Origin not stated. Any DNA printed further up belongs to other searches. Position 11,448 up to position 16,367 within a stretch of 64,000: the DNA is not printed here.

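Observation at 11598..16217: Giant (1539 aa) all-coiled-coil protein next to frr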

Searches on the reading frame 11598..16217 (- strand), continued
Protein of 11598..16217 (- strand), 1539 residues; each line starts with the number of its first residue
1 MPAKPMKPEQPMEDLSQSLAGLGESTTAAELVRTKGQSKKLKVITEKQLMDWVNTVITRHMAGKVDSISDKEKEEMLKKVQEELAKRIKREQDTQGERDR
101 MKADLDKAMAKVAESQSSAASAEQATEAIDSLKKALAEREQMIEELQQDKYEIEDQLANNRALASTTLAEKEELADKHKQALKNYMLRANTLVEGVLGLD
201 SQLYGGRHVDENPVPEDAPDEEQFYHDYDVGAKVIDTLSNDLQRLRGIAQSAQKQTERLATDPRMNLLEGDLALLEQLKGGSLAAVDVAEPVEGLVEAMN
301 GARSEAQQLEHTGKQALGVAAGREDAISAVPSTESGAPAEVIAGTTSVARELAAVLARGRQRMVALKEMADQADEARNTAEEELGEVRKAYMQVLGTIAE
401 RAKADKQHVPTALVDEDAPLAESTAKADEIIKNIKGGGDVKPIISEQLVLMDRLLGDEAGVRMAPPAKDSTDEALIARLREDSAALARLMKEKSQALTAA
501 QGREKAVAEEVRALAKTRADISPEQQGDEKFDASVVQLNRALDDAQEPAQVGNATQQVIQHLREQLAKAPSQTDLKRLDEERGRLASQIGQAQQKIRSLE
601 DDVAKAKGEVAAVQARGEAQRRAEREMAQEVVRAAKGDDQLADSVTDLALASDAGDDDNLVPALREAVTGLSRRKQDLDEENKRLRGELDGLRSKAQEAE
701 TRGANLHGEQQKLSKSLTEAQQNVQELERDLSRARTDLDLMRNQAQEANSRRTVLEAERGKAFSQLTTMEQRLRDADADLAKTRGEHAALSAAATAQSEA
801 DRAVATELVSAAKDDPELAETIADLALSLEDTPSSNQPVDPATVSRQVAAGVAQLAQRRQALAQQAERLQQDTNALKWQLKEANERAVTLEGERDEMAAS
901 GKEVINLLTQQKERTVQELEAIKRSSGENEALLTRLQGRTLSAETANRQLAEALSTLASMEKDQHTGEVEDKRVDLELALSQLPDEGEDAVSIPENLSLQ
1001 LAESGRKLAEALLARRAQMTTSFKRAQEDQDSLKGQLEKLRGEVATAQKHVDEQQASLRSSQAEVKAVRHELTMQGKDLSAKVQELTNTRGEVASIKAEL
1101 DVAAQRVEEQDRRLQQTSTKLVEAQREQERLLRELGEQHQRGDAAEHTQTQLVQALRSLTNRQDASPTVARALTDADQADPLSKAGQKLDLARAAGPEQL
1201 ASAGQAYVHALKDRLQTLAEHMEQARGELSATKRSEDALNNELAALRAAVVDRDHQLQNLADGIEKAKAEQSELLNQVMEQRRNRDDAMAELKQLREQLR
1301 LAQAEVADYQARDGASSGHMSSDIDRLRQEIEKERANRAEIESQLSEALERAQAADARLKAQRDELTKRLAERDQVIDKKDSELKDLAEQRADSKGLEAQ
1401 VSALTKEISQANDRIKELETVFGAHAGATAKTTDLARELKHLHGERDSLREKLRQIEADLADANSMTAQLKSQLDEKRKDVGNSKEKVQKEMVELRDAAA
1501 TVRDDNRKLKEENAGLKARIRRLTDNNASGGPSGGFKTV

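Call 67: search_protein_families(library=padloc, proteins=[window:11598-16217:-], max_evalue=0.01)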
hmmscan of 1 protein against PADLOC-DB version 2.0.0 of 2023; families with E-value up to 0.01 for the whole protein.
window:11598-16217:- (1539 aa): 7 families
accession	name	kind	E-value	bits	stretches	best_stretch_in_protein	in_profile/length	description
PDLC03865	LmuB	-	1.3e-15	54.7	2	855-1513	173-775/1007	-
PDLC03859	LmuB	-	1.6e-08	32.3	2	477-782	189-460/611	-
PDLC00581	JetC3|JetC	-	8.2e-05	18.6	2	1205-1506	294-578/1473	DUF3584 domain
PDLC00519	JetC1|JetC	-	0.00012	18.4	0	1288-1512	242-463/1097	DUF3584 domain; MukB-like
PDLC00582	JetC3|JetC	-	0.00018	17.4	2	1208-1507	793-1092/1472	DUF3584 domain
PDLC00580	JetC3|JetC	-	0.00029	17.2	2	672-832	276-435/1068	DUF3584 domain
PDLC03868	LmuB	-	0.0008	15.8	1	479-706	250-478/1035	-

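Call 68: search_protein_families(library=phrogs, proteins=[window:11598-16217:-], max_evalue=0.01)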
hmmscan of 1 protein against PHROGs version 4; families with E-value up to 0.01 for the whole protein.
window:11598-16217:- (1539 aa): 5 families
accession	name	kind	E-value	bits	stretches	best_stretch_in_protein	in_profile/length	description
phrog_19577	-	head and packaging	4.9e-08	33.5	1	1021-1106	79-164/378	minor head protein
phrog_77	-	DNA, RNA and nucleotide metabolism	0.00016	21.4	0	679-989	463-802/967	SbcC-like subunit of palindrome specific endonuclease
phrog_1272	-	tail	0.00043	19.1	1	1329-1512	17-218/1606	tail length tape measure protein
phrog_167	-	tail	0.00076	18.3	1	1199-1504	47-343/1555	tail length tape measure protein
phrog_1399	-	unknown function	0.0029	18.2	0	1505-1528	23-46/58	-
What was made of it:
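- On Phage tape-measure or anti-phage defence coiled-coil proteins (LmuB, JetC): The hits are coil-only (calls 67, 68).
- PADLOC and PHROGs hit only coil arms (calls 67, 68). It has a long coiled coil, and there are weak PHROGs hits to tape-measure and minor head proteins (call 68). The PHROGs hits are coil-only with E values of 5e-8 to 3e-3 (call 68).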

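Call 105: search_solved_structures(query=window:11598-16217:-, max_evalue=0.001)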
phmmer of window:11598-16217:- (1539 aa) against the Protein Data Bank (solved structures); distinct sequences matched with E-value up to 0.001: 0.
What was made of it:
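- Tried and rejected: The single-sequence search had no hit at 1e-3 (call 105).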
